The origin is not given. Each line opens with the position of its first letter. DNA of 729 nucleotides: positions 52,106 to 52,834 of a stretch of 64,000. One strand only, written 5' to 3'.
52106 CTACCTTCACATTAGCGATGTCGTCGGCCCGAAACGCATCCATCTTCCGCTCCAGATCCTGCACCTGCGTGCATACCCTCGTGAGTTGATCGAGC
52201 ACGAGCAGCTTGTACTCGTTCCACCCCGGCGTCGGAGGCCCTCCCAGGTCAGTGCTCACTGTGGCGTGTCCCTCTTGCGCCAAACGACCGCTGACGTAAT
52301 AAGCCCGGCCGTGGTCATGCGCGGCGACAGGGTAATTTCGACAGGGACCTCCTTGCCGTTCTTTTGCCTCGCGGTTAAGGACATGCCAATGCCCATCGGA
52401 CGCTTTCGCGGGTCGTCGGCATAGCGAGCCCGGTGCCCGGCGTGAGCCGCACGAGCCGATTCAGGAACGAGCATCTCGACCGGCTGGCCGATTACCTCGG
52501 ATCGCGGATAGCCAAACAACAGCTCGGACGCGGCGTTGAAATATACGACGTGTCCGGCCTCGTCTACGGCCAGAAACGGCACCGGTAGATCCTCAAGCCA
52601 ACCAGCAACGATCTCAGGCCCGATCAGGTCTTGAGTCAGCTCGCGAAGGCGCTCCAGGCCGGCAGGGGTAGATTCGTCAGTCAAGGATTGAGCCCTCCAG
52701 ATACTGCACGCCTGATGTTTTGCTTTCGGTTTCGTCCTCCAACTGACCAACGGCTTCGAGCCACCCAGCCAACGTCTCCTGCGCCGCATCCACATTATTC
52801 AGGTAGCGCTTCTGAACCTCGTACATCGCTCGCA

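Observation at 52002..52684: Stand-alone PAS sensor translationally coupled to a holin-like gene in the virion operon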

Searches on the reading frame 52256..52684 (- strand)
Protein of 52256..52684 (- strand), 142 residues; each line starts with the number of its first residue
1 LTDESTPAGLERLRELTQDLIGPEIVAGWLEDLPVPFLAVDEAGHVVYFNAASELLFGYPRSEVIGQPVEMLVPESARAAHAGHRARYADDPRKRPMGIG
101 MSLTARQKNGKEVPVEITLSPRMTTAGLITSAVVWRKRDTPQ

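Call 5: search_protein_families(library=pfam, proteins=[window:52256-52684:-], max_evalue=0.1)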
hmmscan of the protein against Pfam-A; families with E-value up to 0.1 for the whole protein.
window:52256-52684:- (142 aa): 7 families
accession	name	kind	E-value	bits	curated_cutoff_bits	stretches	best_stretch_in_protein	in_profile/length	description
PF00989.32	PAS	-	1.7e-16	60.7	22.6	1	30-134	7-108/113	PAS fold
PF13426.13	PAS_9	-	1.2e-10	42.1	27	1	35-127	2-89/103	PAS domain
PF08448.16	PAS_4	-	1.7e-10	41.5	23.1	1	30-127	1-93/110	PAS fold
PF13188.13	PAS_8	-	0.00074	19.8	21.8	1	30-72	7-50/65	PAS domain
PF24820.1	Diguanyl_cycl_sensor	-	0.044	14.2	28.1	1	35-120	7-94/109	Diguanylate cyclase-like sensor domain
PF13596.12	PAS_10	-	0.067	14.3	22.1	1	30-77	5-51/106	PAS domain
PF25421.1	DUF7891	-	0.097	13.3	27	0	37-119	3-79/90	Domain of unknown function (DUF7891)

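Call 6: search_protein_families(library=phrogs, proteins=[window:52256-52684:-], max_evalue=0.01)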
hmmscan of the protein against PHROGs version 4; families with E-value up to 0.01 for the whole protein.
window:52256-52684:- (142 aa): 0 families

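Call 7: search_dna_similar(query=window:52256-52684:-, collection=phages, mode=protein, max_evalue=0.001, max_rows=30)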
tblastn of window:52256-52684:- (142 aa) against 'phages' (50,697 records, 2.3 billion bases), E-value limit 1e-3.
No match.

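Call 10: find_homologous_proteins(query=window:52256-52684:-, max_evalue=0.001)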
Query window:52256-52684:- (142 aa): 47 proteins with E <= 0.001 among 140 candidates.
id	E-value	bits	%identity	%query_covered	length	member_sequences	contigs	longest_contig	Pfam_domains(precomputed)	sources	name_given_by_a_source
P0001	5.9e-88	310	100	100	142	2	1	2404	PF13426.14,PF08448.17,PF00989.32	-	-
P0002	4.4e-69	249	86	92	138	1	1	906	PF13426.14,PF08448.17,PF00989.32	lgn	-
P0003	1.2e-67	244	80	97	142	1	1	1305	PF13426.14,PF08448.17,PF00989.32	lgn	-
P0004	8.5e-66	238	82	91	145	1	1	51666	PF13426.14,PF08448.17,PF00989.32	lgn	-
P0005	2.7e-63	230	78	94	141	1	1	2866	PF13426.14,PF08448.17,PF00989.32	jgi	jgi:PAS domain S-box-containing protein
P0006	4.0e-63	230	77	97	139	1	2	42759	PF13426.14,PF13188.14,PF08448.17,PF00989.32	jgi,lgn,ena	-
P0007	7.7e-63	229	81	91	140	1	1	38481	PF13426.14,PF13188.14,PF08448.17,PF00989.32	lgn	-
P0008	1.4e-61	225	78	91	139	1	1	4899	PF13426.14,PF13188.14,PF08448.17,PF00989.32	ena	-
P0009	1.7e-59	218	72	97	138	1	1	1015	PF13426.14,PF13188.14,PF08448.17,PF00989.32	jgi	jgi:PAS domain S-box-containing protein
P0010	3.3e-59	217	72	97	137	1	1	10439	PF13426.14,PF13188.14,PF08448.17,PF00989.32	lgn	-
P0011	7.7e-58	213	71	96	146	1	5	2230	PF13426.14,PF08448.17,PF00989.32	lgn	-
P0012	8.5e-58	212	71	94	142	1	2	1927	PF13426.14,PF08448.17,PF00989.32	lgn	-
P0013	1.2e-57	212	70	97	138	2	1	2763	PF13426.14,PF08448.17,PF00989.32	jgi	-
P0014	1.6e-55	205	71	92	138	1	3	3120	PF13426.14,PF08448.17,PF00989.32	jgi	jgi:PAS domain S-box-containing protein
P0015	1.7e-55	205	67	96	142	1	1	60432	PF13426.14,PF00989.32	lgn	-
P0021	1.2e-54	202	67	98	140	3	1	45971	PF13426.14,PF00989.32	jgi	jgi:PAS domain S-box-containing protein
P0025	8.6e-54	199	67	97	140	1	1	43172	PF13426.14,PF08448.17,PF00989.32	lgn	-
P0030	1.7e-51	192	64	97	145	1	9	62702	PF13426.14,PF08448.17,PF00989.32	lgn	-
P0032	3.4e-34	136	51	92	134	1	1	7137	PF13426.14,PF13188.14,PF24820.2,PF08448.17,PF00989.32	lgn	-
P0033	1.8e-33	134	52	87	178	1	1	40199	PF13426.14,PF13188.14,PF24820.2,PF08448.17,PF00989.32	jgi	jgi:PAS domain S-box-containing protein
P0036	4.7e-24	103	46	87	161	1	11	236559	PF13426.14,PF13188.14,PF12860.14,PF08448.17,PF00989.32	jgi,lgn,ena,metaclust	metaclust:\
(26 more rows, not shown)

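Call 11: find_encoding_contigs(protein=P0030, flank=5000, max_places=2)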
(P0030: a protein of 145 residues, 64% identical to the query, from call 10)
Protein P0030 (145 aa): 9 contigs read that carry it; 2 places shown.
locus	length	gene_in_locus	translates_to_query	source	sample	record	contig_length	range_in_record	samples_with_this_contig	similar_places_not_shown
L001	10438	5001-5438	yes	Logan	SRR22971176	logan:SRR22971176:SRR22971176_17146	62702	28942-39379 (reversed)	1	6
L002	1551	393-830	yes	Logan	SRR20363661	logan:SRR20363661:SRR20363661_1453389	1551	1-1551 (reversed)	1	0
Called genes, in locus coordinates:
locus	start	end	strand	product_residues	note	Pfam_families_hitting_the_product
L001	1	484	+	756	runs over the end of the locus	PF16510:P22_portal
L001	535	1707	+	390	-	-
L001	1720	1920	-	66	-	-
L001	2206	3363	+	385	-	PF13252:Phage_capsid_3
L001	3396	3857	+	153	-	-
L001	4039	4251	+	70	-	-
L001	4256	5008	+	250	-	-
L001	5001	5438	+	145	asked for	PF00989:PAS, PF08448:PAS_4, PF13426:PAS_9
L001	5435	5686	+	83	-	-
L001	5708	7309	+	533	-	-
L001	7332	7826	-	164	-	-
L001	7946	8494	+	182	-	-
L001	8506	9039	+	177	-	PF00132:Hexapep, PF14602:Hexapep_2 (weak)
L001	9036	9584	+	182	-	-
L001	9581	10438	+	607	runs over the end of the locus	-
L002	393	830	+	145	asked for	PF00989:PAS, PF08448:PAS_4, PF13426:PAS_9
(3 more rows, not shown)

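Call 12: find_encoding_contigs(protein=P0015, flank=5000, max_places=2)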
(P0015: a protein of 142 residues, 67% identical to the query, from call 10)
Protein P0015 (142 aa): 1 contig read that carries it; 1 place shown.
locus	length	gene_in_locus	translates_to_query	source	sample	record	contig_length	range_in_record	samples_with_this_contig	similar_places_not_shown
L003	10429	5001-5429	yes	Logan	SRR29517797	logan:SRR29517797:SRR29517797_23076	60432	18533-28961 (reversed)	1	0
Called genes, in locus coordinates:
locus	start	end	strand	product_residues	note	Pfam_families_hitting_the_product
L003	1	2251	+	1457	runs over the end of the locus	PF18857:LPD38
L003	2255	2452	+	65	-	-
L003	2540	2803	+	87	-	-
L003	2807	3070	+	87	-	-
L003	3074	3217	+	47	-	-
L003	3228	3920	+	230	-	-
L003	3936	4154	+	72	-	-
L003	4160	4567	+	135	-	-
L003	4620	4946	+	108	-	-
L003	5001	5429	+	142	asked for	PF00989:PAS, PF13426:PAS_9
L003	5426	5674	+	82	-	-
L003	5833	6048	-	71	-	-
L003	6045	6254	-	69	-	-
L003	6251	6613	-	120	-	-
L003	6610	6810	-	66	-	-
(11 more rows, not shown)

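Call 13: find_encoding_contigs(protein=P0021, flank=5000, max_places=2)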
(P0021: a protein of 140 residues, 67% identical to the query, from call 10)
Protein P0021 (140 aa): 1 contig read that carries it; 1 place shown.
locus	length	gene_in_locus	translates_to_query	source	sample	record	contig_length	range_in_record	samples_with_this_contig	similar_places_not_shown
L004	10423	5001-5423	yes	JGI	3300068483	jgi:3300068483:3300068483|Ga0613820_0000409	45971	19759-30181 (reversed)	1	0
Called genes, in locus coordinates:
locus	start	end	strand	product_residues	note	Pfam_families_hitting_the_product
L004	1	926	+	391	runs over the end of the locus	-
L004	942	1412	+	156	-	-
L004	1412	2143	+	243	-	PF24175:SU10_adaptor (weak)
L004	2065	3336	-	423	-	-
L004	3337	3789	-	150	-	-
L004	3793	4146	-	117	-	-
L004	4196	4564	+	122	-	-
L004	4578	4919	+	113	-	-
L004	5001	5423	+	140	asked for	PF00989:PAS, PF13426:PAS_9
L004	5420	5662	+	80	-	-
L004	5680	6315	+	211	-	-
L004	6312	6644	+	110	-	PF13539:Peptidase_M15_4 (weak)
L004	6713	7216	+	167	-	-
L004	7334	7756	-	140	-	-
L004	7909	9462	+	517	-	-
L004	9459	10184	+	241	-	-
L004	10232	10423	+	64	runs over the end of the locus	-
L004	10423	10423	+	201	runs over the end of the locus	-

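Call 19: search_solved_structures(query=A2, max_evalue=0.001, show_alignments=4)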
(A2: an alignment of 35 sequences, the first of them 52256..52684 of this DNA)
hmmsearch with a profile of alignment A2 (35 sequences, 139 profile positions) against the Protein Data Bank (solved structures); distinct sequences matched with E-value up to 0.001: 29.
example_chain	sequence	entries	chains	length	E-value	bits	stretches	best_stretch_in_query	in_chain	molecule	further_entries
10jx_A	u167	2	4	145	1.4e-27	99.2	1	21-133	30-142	Multi-sensor signal transduction histidine kinase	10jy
9bgv_A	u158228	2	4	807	9e-22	80.3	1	25-134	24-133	Oxygen sensor protein DosP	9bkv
9cdr_A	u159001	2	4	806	1.4e-21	79.7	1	25-134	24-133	Oxygen sensor protein DosP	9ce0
9clo_A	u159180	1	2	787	1.5e-21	79.6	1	27-134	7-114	Oxygen sensor protein DosP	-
9cmf_A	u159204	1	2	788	2.3e-21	79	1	27-134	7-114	Oxygen sensor protein DosP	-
1d06_A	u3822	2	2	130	2.5e-20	75.6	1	23-117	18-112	nitrogen fixation regulatory protein fixL | FIXL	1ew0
1v9y_A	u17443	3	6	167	1.1e-18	70.3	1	22-134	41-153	Heme pas sensor protein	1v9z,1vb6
1s66_L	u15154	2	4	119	1.3e-18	70.1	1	27-133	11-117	Hypothetical protein yddU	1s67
1y28_A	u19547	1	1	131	8.4e-17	64.2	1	23-123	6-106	Sensor protein fixL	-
1dp6_A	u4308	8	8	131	1.3e-16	63.6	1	23-123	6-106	FIXL PROTEIN | SENSOR PROTEIN FIXL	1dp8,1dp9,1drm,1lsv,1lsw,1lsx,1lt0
2cmn_A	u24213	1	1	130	1.5e-16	63.4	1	23-123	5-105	SENSOR PROTEIN FIXL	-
8js5_A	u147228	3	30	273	5.5e-16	61.6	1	23-122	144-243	Sensor protein FixL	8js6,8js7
1xj4_A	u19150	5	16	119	2.4e-15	59.5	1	30-123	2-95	Sensor protein fixL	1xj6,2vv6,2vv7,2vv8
1xj2_A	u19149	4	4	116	3.2e-14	55.9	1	33-123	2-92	Sensor protein fixL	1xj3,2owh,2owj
3lyx_A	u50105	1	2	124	3.3e-07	33.1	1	30-72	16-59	Sensory box/GGDEF domain protein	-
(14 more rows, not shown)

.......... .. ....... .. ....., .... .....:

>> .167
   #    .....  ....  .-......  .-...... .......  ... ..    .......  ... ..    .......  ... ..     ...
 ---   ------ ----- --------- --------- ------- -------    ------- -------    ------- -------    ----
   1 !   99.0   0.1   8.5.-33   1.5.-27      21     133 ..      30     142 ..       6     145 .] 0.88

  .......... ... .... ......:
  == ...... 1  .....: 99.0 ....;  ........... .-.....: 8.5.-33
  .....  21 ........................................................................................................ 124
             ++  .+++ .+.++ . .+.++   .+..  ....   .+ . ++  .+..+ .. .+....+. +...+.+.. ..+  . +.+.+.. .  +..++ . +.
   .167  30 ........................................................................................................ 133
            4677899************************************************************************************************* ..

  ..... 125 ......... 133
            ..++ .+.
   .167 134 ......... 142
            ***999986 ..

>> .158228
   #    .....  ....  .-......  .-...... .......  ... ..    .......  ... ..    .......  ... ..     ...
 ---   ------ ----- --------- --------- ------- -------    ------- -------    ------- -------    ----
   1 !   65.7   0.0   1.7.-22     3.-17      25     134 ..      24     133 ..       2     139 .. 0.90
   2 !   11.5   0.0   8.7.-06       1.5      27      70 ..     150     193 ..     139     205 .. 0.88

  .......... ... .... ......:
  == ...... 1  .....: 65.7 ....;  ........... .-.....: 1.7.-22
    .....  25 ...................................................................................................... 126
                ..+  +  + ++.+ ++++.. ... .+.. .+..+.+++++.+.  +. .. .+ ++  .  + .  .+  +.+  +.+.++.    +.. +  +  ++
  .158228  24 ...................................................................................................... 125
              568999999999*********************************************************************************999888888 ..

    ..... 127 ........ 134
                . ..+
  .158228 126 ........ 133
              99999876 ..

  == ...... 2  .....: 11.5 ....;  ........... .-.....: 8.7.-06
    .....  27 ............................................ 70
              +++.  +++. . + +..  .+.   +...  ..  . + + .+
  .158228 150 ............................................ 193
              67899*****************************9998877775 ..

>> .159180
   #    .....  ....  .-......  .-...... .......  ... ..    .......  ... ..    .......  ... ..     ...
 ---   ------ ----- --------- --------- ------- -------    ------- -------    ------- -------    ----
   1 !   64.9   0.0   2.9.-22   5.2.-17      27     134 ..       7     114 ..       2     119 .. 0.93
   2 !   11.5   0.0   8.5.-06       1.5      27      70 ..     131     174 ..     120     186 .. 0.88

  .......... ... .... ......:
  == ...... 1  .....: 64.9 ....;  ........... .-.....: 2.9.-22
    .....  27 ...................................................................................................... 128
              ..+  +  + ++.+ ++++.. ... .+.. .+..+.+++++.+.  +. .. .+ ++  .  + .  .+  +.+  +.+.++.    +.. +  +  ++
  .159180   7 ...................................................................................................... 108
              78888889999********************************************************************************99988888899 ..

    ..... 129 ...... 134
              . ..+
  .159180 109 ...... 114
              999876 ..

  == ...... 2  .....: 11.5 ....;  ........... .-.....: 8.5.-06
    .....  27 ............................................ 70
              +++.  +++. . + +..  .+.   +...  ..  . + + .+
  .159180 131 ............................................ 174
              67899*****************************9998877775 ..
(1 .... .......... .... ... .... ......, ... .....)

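Call 22: find_encoding_contigs(protein=P0033, flank=6000, max_places=2)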
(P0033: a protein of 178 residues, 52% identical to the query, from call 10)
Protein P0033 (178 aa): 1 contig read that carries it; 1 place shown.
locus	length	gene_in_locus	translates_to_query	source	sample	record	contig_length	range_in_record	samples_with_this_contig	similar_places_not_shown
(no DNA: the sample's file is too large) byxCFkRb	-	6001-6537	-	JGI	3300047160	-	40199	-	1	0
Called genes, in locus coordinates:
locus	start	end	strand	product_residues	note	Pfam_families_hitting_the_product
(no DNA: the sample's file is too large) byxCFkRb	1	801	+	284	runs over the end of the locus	PF09931:Phage_phiJL001_Gp84_N, PF09356:Phage_BR0599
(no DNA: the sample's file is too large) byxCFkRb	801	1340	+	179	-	-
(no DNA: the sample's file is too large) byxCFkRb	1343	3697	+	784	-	PF13550:Phage-tail_3, PF23666:Rcc01698_C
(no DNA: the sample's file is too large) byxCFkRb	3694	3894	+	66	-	-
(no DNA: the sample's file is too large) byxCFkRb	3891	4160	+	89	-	-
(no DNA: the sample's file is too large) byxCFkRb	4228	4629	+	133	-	PF25487:ETR1_N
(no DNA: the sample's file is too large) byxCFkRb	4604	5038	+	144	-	-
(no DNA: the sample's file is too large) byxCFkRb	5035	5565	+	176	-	-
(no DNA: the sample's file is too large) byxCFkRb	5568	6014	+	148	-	-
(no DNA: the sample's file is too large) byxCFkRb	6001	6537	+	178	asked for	PF00989:PAS, PF13188:PAS_8 (weak), PF08448:PAS_4, PF24820:Diguanyl_cycl_sensor (weak), PF13426:PAS_9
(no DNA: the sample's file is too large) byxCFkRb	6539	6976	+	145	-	PF00989:PAS, PF13188:PAS_8 (weak), PF08448:PAS_4 (weak), PF24820:Diguanyl_cycl_sensor (faint), PF13426:PAS_9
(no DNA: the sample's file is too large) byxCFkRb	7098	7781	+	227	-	PF01183:Glyco_hydro_25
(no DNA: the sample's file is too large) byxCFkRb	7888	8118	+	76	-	-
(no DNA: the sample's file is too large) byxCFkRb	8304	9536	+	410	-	PF00155:Aminotran_1_2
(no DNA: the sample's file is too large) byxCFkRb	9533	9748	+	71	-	PF00444:Ribosomal_L36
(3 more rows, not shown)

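Call 23: find_encoding_contigs(protein=P0032, flank=5000, max_places=2)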
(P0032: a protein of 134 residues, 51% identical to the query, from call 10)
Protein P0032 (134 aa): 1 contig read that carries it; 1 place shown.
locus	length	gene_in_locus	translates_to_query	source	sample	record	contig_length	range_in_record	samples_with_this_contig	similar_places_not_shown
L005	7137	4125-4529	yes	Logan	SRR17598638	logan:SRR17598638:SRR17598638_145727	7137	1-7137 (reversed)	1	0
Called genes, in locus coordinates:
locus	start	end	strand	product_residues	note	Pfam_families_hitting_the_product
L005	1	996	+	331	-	?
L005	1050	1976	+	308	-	-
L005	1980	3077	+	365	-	PF10983:DUF2793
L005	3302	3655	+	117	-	-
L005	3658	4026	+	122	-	-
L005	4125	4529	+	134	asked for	PF00989:PAS, PF13188:PAS_8 (faint), PF08448:PAS_4, PF24820:Diguanyl_cycl_sensor (faint), PF13426:PAS_9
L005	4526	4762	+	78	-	-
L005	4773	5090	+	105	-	-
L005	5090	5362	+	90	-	-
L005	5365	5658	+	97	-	-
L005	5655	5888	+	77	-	-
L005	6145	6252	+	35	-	-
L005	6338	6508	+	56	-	-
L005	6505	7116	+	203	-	PF00182:Glyco_hydro_19 (weak)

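Call 24: find_encoding_contigs(protein=P0036, flank=5000, max_places=3)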
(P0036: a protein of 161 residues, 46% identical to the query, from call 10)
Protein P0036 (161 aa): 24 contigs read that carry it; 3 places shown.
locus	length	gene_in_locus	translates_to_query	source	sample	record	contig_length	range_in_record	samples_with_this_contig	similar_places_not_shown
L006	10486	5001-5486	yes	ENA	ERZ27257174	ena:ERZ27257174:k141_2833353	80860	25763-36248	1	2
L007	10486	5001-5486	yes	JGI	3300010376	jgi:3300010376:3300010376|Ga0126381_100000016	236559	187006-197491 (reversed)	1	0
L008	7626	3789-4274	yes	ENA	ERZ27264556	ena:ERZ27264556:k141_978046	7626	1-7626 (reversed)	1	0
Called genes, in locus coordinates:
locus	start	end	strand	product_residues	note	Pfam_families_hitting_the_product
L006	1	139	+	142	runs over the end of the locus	-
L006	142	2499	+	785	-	PF13550:Phage-tail_3, PF23666:Rcc01698_C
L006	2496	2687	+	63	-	-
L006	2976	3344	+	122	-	PF25487:ETR1_N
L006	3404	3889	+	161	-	-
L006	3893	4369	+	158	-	-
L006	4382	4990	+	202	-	PF00989:PAS, PF13188:PAS_8 (weak), PF08448:PAS_4, PF13426:PAS_9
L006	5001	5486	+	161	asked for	PF00989:PAS, PF13188:PAS_8 (weak), PF08448:PAS_4, PF12860:PAS_7 (weak), PF13426:PAS_9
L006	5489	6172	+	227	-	PF01183:Glyco_hydro_25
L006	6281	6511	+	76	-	-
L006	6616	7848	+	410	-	PF00155:Aminotran_1_2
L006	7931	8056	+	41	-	PF00444:Ribosomal_L36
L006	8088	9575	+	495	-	PF01565:FAD_binding_4, PF02913:FAD-oxidase_C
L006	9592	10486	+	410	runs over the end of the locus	PF01565:FAD_binding_4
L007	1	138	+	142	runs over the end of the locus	-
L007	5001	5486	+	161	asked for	PF00989:PAS, PF13188:PAS_8 (weak), PF08448:PAS_4, PF12860:PAS_7 (weak), PF13426:PAS_9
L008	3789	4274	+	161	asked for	PF00989:PAS, PF13188:PAS_8 (weak), PF08448:PAS_4, PF12860:PAS_7 (weak), PF13426:PAS_9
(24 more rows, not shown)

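Call 32: find_related_loci(query=A2, collection=viral_contigs, flank=6000)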
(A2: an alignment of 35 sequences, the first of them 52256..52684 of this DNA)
Query A2 (142 aa) in viral_contigs; peptide patterns used: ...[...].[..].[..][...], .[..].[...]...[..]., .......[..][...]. (x = any residue, [..] = any of these).
81 stretches matched a pattern; 12 encode a relative of the query (tblastn E <= 1e-3); 12 distinct loci.
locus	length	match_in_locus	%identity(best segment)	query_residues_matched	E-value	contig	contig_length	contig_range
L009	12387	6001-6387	53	10-138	5e-43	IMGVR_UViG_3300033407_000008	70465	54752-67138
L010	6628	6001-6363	46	17-139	8e-31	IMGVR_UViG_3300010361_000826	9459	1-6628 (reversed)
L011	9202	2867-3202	50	24-134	1e-30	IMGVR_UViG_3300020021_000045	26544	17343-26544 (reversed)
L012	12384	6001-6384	43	10-137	1e-30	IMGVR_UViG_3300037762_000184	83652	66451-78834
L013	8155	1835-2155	47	31-137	1e-27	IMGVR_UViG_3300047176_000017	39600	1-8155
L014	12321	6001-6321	47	31-137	1e-27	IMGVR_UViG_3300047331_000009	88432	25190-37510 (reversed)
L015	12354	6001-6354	39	24-140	1e-21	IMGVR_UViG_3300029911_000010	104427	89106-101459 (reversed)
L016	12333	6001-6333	37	30-139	2e-20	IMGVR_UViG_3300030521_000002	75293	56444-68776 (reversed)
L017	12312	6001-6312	33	24-127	8e-17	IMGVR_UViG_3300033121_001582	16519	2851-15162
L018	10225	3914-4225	32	24-127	1e-16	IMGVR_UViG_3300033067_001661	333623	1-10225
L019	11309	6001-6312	32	24-127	1e-16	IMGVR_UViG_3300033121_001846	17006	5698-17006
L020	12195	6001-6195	38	56-120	6e-13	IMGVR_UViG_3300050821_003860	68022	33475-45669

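Call 33: find_related_loci(query=A2, collection=genome_contigs, flank=6000)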
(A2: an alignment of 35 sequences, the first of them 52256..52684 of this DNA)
Query A2 (142 aa) in genome_contigs; peptide patterns used: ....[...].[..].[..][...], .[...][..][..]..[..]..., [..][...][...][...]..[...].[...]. (x = any residue, [..] = any of these).
599 stretches matched a pattern (row limit reached: there are more); 556 encode a relative of the query (tblastn E <= 1e-3); the best 80 are kept; 80 distinct loci.
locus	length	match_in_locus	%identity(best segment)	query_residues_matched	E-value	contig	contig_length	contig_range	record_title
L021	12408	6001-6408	43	5-139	4e-33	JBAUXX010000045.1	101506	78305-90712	MAG: Candidatus Sulfotelmatobacter sp. isolate MFD10074_ilm_asm_bin4 k127_35119, whole genome shotgun sequence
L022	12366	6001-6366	48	13-134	1e-32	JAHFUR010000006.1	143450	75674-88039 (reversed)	MAG: Acidimicrobiia bacterium isolate nzgw84 NODE_83_length_143451_cov_12.597202, whole genome shotgun sequence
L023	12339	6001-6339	50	22-133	3e-32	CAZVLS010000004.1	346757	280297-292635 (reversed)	MAG TPA_asm: uncultured Acidobacterium sp. isolate SRP292972_co3_79 genome assembly, contig: NODE_34_length_346757_cov_6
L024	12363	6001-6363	46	14-134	5e-32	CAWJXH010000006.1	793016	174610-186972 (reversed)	MAG: uncultured Chloroflexia bacterium isolate MFD01299.bin.1.229 genome assembly, contig: contig_30793, whole genome sh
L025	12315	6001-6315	54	30-133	5e-32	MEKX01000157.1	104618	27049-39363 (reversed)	MAG: Acidobacteria bacterium RIFCSPLOWO2_12_FULL_54_10 rifcsplowo2_12_scaffold_739, whole genome shotgun sequence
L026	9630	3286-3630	48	28-142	2e-31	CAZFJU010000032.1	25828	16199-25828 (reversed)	MAG TPA_asm: uncultured Gammaproteobacteria bacterium isolate SRP220891_co3_69 genome assembly, contig: NODE_2151_length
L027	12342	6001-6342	49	26-142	2e-31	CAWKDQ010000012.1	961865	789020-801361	MAG: uncultured Conexibacteraceae bacterium isolate MFD05502.bin.1.232 genome assembly, contig: contig_8034, whole genom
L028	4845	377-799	42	1-134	1e-31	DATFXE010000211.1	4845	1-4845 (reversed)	MAG TPA_asm: Roseiflexaceae bacterium isolate SMAG_U9509 k141_15124249, whole genome shotgun sequence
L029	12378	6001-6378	43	9-134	1e-31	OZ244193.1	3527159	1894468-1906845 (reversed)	MAG: uncultured Pseudohongiella sp. isolate c9968b81-f854-4036-b30c-81d0d13b9c88 genome assembly, chromosome: 1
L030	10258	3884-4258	42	10-134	6e-31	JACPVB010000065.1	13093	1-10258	MAG: Chloroflexi bacterium isolate NC_groundwater_773_Ag_S2p5_51_10 JBCH_GD18_4_SO25_S179_scaffold_59971, whole genome s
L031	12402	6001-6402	41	9-142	5e-31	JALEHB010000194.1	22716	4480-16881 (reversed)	MAG: Pseudomonadales bacterium isolate HH_bin3 k97_85291, whole genome shotgun sequence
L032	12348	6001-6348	50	23-134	2e-31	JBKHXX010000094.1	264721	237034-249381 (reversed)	MAG: Acidimicrobiia bacterium isolate N_bin.3.orig k127_754139, whole genome shotgun sequence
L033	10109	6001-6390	44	13-142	5e-31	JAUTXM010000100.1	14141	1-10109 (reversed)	MAG: Acidimicrobiaceae bacterium isolate BP_112 scaffold_11491549, whole genome shotgun sequence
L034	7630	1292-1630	50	27-142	3e-31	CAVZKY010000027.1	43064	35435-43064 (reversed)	MAG: uncultured Actinomycetes bacterium isolate MFD05377.bin.2.80 genome assembly, contig: contig_138125, whole genome s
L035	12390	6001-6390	44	13-142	8e-31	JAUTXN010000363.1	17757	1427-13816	MAG: Acidimicrobiaceae bacterium isolate BP_113 scaffold_138550, whole genome shotgun sequence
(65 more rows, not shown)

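Call 36: search_protein_families(library=pfam, proteins=[L009:7448-8245:+, L009:8265-8681:+, L009:9370-10080:+, L012:7734-8222:+, L012:9472-10374:+, L012:4042-5388:+, L013:2178-2594:+, L009:3582-5576:+, L004:5680-6315:+, L004:6312-6644:+], max_evalue=0.01)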
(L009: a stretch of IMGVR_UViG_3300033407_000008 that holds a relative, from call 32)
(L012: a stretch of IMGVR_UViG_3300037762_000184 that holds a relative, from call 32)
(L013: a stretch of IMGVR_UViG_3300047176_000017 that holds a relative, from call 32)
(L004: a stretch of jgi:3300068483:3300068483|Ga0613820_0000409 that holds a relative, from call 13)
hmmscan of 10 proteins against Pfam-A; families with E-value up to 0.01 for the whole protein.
L009:7448-8245:+ (265 aa): 1 family
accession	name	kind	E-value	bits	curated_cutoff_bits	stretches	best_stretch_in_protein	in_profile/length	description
PF01510.30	Amidase_2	-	9.5e-15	55.5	26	1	79-246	6-128/131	N-acetylmuramoyl-L-alanine amidase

L009:8265-8681:+ (138 aa): 1 family
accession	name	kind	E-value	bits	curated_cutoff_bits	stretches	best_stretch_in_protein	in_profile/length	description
PF07087.16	DUF1353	-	0.00054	20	22.5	1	68-115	44-86/91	Protein of unknown function (DUF1353)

L009:9370-10080:+ (236 aa): 1 family
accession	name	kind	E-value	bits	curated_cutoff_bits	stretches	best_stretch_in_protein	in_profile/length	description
PF10983.13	DUF2793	-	2.1e-05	24.7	27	1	65-124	29-86/87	Protein of unknown function (DUF2793)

L012:7734-8222:+ (162 aa): 1 family
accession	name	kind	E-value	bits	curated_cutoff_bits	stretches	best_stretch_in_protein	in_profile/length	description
PF13787.11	HXXEE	-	7.2e-07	30.4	25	1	26-124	3-113/114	Protein of unknown function with HXXEE motif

L012:9472-10374:+ (300 aa): 1 family
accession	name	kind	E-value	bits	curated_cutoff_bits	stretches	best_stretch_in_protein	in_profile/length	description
PF16754.10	Pesticin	-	0.0007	20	25.8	1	136-265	30-155/156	Bacterial toxin homologue of phage lysozyme, C-term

L012:4042-5388:+ (448 aa): 0 families

L013:2178-2594:+ (138 aa): 0 families

L009:3582-5576:+ (664 aa): 0 families

L004:5680-6315:+ (211 aa): 0 families

L004:6312-6644:+ (110 aa): 1 family
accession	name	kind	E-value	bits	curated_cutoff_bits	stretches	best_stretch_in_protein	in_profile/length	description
PF13539.11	Peptidase_M15_4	-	1e-06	29.7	25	1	50-103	5-69/70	D-alanyl-D-alanine carboxypeptidase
